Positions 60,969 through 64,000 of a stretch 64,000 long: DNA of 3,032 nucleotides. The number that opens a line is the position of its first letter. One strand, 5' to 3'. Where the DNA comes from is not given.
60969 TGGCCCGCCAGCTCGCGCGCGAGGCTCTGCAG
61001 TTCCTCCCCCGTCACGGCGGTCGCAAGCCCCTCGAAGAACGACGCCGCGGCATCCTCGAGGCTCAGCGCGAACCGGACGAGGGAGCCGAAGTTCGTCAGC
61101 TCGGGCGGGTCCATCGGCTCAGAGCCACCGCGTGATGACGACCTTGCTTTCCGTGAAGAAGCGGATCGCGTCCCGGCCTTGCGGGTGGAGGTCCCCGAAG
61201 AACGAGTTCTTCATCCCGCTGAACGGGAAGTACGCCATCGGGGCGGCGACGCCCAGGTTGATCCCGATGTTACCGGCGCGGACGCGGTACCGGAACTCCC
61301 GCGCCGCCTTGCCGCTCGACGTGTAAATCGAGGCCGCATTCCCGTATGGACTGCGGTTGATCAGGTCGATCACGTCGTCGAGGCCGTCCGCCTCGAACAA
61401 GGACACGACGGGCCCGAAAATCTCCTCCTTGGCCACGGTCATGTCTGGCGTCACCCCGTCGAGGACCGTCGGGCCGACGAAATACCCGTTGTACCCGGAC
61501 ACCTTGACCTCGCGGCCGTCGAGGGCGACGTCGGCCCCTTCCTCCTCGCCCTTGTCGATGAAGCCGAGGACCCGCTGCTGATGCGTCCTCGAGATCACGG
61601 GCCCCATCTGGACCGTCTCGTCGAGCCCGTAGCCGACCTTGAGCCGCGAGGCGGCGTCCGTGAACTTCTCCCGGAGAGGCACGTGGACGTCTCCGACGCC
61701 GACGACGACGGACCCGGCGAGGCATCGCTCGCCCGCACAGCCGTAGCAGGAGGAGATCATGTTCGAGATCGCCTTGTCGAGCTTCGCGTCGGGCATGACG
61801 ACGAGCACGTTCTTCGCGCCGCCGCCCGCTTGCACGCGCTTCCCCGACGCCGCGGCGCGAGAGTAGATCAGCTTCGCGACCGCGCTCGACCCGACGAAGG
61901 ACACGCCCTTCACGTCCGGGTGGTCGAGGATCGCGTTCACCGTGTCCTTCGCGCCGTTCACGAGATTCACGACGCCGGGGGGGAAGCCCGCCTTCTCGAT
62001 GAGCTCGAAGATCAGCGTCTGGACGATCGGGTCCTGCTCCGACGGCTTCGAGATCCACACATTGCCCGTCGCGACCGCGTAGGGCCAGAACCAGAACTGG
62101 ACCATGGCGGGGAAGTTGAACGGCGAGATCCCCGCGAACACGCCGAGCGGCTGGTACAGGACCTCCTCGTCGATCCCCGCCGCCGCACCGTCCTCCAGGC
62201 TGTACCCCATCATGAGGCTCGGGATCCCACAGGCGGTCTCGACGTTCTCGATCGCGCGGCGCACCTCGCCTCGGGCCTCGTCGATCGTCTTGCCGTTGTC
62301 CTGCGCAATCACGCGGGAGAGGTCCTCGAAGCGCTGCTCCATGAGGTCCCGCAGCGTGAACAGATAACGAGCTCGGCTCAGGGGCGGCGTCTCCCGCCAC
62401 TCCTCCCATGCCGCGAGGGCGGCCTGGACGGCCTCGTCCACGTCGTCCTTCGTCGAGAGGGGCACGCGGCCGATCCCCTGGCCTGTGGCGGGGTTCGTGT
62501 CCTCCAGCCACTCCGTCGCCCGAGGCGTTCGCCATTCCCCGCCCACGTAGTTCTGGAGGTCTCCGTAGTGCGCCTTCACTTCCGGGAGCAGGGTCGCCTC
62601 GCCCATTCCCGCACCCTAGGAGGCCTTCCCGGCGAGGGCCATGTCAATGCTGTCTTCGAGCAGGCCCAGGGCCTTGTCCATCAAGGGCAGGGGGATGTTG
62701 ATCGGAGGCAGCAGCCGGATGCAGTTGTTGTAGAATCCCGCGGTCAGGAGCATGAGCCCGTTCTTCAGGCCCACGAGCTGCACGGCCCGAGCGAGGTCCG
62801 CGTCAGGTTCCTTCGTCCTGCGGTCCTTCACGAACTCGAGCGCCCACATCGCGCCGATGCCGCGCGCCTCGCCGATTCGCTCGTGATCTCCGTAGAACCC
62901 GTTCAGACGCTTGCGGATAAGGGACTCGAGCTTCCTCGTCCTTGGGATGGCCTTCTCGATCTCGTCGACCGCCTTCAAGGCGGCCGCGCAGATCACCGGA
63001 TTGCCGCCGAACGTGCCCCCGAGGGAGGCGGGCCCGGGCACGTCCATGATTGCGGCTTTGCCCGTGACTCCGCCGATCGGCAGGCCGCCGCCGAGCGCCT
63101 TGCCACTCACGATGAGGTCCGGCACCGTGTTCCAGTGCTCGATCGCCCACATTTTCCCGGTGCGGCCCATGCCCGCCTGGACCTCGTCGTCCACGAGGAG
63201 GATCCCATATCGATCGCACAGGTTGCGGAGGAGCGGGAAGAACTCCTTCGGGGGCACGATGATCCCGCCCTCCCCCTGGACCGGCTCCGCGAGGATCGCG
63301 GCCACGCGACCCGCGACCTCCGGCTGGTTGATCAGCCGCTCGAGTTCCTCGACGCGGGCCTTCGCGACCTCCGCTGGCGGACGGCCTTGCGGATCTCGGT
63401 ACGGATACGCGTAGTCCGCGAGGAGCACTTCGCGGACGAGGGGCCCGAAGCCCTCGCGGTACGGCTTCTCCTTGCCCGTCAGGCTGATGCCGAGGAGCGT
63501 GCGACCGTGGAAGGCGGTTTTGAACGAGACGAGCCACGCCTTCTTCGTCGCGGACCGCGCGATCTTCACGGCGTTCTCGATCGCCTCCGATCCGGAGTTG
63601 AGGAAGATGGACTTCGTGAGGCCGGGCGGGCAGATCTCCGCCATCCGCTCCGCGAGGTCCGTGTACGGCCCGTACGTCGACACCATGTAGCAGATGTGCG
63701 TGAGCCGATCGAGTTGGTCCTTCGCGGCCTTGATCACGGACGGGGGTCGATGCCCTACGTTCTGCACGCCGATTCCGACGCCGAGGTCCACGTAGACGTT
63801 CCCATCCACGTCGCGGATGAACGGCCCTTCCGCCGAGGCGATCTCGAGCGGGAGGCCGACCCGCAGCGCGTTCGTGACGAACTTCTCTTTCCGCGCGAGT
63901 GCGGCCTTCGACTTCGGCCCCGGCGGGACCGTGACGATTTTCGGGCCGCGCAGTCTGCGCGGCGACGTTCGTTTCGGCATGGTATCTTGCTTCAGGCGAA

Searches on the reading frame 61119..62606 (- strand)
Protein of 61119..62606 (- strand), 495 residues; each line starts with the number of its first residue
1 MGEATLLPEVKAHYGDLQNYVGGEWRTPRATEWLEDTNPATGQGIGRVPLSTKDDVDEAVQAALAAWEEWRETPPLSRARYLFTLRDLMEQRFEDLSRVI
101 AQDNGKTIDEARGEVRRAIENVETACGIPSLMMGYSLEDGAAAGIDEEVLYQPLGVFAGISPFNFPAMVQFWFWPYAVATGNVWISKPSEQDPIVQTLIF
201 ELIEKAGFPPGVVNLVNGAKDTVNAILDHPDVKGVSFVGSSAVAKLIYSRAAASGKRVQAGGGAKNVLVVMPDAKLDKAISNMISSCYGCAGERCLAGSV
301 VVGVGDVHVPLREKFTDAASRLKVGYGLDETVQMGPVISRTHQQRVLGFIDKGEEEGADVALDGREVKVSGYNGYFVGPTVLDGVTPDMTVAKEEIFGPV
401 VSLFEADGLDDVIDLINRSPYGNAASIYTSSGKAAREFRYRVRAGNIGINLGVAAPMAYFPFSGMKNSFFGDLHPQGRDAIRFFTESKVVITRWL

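Call 46: search_protein_families(library=pfam, proteins=[window:61119-62606:-], max_evalue=0.00001)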
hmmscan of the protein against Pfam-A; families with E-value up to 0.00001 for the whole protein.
window:61119-62606:- (495 aa): 1 family
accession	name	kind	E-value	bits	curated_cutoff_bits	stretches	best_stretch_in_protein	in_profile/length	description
PF00171.27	Aldedh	-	3.3e-138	461.6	23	1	25-490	1-461/461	Aldehyde dehydrogenase family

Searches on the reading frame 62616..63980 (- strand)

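Call 46: search_protein_families(library=pfam, proteins=[window:62616-63980:-], max_evalue=0.00001)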
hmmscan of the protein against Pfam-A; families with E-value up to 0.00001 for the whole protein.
window:62616-63980:- (454 aa): 1 family
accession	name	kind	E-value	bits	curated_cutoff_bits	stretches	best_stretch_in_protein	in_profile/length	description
PF00202.27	Aminotran_3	-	1.7e-105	353.4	30.5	1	44-443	10-401/403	Aminotransferase class-III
